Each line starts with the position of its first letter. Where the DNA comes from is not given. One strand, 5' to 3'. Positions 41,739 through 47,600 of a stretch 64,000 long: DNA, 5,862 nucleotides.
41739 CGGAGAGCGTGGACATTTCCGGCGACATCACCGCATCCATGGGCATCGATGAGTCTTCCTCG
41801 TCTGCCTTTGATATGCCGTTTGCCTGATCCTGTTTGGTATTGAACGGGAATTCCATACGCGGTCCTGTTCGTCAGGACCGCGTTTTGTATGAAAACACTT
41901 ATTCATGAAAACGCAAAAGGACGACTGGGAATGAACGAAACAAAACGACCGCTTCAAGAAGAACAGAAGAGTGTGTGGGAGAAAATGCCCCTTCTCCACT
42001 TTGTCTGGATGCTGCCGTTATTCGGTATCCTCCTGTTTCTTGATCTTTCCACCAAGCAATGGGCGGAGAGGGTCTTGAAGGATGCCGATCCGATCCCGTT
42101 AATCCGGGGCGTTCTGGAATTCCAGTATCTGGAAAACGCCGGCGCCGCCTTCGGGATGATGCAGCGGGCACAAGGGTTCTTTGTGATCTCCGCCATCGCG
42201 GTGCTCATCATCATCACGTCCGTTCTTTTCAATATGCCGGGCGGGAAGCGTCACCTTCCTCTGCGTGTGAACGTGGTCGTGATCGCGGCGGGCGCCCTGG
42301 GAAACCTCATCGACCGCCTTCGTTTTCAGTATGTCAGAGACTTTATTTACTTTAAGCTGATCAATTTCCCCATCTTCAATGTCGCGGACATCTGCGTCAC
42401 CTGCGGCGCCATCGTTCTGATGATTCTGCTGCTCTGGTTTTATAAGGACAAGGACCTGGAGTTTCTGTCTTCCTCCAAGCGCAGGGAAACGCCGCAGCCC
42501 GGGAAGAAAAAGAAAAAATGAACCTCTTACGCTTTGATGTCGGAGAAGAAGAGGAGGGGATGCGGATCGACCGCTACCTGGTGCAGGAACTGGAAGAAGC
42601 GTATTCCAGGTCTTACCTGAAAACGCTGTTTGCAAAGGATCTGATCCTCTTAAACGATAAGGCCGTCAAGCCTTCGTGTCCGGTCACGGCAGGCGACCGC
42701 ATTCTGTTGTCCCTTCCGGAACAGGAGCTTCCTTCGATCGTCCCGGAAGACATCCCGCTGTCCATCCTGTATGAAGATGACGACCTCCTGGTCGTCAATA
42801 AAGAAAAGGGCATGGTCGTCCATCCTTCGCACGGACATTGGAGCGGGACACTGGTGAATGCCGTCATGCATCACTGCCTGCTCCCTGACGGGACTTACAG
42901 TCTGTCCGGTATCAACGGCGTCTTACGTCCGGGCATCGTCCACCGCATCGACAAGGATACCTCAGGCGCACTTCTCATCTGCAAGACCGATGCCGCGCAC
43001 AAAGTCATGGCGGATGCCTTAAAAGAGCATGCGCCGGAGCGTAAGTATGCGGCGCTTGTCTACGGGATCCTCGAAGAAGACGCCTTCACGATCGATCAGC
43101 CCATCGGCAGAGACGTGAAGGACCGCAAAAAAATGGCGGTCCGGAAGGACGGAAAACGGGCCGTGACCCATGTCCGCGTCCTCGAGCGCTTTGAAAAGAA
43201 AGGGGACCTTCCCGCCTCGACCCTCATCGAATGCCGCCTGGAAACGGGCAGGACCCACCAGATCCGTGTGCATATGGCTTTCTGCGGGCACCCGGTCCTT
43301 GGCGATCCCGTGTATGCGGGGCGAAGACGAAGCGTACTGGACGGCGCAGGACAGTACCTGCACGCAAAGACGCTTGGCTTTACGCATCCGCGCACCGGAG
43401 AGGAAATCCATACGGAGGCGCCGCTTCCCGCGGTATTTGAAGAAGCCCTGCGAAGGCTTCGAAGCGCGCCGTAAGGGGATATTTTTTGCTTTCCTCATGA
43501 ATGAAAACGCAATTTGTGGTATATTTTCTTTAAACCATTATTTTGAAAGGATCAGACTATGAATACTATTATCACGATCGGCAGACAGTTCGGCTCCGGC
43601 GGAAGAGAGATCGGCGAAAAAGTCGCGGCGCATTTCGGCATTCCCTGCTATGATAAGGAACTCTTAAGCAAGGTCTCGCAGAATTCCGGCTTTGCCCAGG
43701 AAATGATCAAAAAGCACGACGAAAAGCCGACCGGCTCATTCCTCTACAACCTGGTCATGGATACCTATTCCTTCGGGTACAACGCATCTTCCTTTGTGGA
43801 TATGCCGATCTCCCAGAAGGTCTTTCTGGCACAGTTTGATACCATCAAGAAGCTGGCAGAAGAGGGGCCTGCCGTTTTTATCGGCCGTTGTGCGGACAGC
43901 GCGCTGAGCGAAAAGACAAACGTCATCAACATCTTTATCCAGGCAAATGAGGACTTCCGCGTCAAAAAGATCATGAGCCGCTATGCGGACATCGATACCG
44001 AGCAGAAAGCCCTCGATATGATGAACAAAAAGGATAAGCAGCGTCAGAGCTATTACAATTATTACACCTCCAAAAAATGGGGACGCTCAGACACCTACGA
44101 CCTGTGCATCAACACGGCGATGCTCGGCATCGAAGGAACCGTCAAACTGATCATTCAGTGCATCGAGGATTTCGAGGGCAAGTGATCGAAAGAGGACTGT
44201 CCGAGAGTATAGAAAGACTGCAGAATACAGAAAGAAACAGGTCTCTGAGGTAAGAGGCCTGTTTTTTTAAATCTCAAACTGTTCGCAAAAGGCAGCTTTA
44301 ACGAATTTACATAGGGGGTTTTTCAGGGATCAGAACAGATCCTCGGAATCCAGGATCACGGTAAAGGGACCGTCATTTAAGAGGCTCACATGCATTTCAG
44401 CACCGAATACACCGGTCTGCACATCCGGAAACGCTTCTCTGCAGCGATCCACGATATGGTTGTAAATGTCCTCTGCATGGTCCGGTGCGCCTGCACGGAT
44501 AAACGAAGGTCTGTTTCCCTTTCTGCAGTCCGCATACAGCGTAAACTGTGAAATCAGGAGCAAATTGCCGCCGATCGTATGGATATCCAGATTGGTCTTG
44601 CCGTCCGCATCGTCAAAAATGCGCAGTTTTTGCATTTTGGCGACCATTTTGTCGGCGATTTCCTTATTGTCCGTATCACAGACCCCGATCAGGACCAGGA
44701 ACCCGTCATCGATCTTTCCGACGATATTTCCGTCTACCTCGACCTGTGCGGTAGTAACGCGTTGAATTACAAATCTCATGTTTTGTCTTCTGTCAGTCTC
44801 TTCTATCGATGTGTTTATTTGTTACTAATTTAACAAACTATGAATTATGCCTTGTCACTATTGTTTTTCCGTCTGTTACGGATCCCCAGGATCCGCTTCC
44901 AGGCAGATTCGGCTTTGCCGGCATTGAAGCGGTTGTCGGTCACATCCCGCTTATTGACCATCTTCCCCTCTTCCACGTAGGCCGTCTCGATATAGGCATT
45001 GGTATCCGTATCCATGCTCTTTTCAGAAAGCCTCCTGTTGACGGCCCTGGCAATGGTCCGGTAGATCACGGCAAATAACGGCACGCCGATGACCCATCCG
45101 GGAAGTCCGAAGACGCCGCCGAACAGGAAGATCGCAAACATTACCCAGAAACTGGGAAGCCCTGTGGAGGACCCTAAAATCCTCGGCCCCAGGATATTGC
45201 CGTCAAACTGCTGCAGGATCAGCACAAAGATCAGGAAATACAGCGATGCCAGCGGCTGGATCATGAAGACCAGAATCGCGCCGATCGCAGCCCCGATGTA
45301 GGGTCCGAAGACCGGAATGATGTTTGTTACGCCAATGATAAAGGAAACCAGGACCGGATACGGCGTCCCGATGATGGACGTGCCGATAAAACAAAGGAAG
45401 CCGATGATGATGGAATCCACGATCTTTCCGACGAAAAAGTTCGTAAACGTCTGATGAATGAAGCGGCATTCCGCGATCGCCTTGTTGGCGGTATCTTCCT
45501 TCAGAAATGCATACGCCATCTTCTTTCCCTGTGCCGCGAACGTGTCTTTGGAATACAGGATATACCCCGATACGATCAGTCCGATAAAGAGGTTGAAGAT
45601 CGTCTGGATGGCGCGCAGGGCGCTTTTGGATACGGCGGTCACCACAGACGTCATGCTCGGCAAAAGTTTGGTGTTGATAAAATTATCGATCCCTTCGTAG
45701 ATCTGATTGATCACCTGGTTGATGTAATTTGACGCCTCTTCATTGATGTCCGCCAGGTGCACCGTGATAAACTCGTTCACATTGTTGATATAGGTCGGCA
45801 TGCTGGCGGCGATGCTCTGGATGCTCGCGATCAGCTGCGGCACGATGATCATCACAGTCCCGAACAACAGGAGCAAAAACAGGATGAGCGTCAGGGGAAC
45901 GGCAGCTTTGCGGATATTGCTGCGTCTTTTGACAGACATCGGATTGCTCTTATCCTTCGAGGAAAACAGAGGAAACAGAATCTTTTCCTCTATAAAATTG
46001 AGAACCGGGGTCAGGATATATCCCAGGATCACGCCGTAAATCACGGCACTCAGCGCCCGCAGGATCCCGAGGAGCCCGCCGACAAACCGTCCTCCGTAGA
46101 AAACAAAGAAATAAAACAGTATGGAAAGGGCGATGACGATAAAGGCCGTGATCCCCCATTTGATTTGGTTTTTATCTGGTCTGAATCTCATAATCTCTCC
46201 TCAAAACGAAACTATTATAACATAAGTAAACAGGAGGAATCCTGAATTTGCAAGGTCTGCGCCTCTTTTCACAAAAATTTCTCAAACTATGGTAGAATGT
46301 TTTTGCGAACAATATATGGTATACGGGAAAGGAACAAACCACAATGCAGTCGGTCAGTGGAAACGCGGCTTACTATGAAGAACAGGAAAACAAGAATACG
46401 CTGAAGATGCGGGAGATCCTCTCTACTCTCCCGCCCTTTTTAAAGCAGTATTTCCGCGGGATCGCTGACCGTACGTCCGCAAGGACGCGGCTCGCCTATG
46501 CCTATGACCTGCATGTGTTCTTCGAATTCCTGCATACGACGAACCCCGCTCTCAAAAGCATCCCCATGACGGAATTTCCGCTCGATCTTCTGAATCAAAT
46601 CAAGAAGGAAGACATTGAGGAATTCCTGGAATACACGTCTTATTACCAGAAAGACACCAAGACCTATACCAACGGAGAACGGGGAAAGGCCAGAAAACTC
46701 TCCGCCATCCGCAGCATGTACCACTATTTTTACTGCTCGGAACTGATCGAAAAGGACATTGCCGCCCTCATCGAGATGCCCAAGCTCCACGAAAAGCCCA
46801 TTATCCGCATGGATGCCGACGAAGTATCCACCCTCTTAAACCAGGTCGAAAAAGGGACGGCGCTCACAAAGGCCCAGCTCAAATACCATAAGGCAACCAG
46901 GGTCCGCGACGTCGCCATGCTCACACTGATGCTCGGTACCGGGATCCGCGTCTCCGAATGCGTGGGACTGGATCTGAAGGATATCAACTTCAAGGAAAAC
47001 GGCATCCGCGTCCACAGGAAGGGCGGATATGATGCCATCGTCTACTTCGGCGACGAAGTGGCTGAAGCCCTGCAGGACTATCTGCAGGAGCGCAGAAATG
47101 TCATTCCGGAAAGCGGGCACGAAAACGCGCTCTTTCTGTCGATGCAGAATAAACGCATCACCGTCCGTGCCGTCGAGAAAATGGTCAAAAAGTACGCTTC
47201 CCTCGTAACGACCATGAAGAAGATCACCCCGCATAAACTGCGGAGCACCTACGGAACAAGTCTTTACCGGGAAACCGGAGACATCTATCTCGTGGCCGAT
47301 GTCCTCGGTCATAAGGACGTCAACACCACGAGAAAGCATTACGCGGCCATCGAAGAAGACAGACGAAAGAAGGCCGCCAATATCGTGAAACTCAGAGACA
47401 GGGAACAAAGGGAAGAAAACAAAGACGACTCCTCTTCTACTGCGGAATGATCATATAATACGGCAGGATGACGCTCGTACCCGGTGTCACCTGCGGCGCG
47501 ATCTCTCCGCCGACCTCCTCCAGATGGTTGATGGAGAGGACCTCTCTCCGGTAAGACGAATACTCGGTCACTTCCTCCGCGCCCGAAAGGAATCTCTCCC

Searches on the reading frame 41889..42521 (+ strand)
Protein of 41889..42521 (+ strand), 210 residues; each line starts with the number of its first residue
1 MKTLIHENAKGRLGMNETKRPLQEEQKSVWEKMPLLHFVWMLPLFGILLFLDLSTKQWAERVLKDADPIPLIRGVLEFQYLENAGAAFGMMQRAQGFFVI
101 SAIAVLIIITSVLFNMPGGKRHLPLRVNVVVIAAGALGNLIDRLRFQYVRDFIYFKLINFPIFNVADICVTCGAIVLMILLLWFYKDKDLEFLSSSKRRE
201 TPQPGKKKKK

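Call 37: search_protein_families(library=pfam, proteins=[window:41889-42521:+], max_evalue=0.00001)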
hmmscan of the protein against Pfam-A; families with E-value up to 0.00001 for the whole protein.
window:41889-42521:+ (210 aa): 1 family
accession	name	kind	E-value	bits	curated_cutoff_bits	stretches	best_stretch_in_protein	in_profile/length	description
PF01252.23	Peptidase_A8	-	8.9e-38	130.1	25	1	46-182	3-141/142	Signal peptidase (SPase) II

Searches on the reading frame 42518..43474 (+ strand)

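Call 37: search_protein_families(library=pfam, proteins=[window:42518-43474:+], max_evalue=0.00001)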
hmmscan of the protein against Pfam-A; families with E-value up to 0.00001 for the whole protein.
window:42518-43474:+ (318 aa): 1 family
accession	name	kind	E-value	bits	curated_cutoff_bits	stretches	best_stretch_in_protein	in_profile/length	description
PF00849.27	PseudoU_synth_2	-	6.6e-31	108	26.8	1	89-254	1-151/152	RNA pseudouridylate synthase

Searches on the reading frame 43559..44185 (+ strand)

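Call 37: search_protein_families(library=pfam, proteins=[window:43559-44185:+], max_evalue=0.00001)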
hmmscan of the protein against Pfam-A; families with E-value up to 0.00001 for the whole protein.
window:43559-44185:+ (208 aa): 1 family
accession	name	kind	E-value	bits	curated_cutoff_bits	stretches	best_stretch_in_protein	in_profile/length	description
PF13189.12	Cytidylate_kin2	-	2.1e-53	181.5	28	1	4-186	1-174/176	Cytidylate kinase-like family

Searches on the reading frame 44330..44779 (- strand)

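Call 37: search_protein_families(library=pfam, proteins=[window:44330-44779:-], max_evalue=0.00001)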
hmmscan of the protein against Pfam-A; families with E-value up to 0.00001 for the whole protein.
window:44330-44779:- (149 aa): 1 family
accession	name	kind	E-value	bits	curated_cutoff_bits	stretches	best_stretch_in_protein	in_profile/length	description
PF02580.21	Tyr_Deacylase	-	4.5e-56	189.6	25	1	2-144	1-144/144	D-Tyr-tRNA(Tyr) deacylase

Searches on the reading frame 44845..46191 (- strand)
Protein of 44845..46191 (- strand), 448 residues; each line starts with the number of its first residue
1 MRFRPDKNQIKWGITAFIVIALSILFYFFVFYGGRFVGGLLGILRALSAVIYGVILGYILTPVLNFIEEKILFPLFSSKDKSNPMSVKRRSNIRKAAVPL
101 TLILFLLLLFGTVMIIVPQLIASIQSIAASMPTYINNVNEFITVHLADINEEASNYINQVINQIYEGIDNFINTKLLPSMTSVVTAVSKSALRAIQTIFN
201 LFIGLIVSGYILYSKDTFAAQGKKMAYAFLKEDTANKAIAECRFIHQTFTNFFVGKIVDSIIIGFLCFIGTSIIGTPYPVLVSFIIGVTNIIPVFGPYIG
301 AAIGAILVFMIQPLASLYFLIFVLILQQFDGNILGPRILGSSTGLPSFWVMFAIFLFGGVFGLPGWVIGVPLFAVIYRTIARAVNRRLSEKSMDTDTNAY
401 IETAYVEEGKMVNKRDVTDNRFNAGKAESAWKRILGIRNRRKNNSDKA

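Call 37: search_protein_families(library=pfam, proteins=[window:44845-46191:-], max_evalue=0.00001)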
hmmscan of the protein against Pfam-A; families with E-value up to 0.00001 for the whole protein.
window:44845-46191:- (448 aa): 1 family
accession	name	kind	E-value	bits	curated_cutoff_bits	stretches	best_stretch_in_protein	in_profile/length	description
PF01594.21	AI-2E_transport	-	2e-48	165.7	34.3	1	89-381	44-324/327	AI-2E family transporter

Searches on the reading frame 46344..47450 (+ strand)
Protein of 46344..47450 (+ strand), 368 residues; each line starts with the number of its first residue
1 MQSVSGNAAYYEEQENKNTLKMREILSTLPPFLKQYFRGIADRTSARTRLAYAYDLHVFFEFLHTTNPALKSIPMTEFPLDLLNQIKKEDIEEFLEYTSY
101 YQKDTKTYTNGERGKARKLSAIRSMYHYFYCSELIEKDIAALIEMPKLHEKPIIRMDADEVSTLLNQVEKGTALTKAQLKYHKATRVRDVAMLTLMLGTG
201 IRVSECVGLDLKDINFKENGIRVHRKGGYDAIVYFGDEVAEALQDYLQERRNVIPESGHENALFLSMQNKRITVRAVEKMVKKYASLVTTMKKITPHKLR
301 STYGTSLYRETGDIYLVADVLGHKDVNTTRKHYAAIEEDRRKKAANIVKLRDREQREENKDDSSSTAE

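Call 37: search_protein_families(library=pfam, proteins=[window:46344-47450:+], max_evalue=0.00001)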
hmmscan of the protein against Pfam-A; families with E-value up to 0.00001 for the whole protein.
window:46344-47450:+ (368 aa): 2 families
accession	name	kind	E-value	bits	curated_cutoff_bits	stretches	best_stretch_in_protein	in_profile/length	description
PF00589.27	Phage_integrase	-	1.8e-36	125.9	27.1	1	155-337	2-169/172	Phage integrase family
PF02899.23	Phage_int_SAM_1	-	8.7e-06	26.4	22.3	0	34-128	2-78/83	Phage integrase, N-terminal SAM-like domain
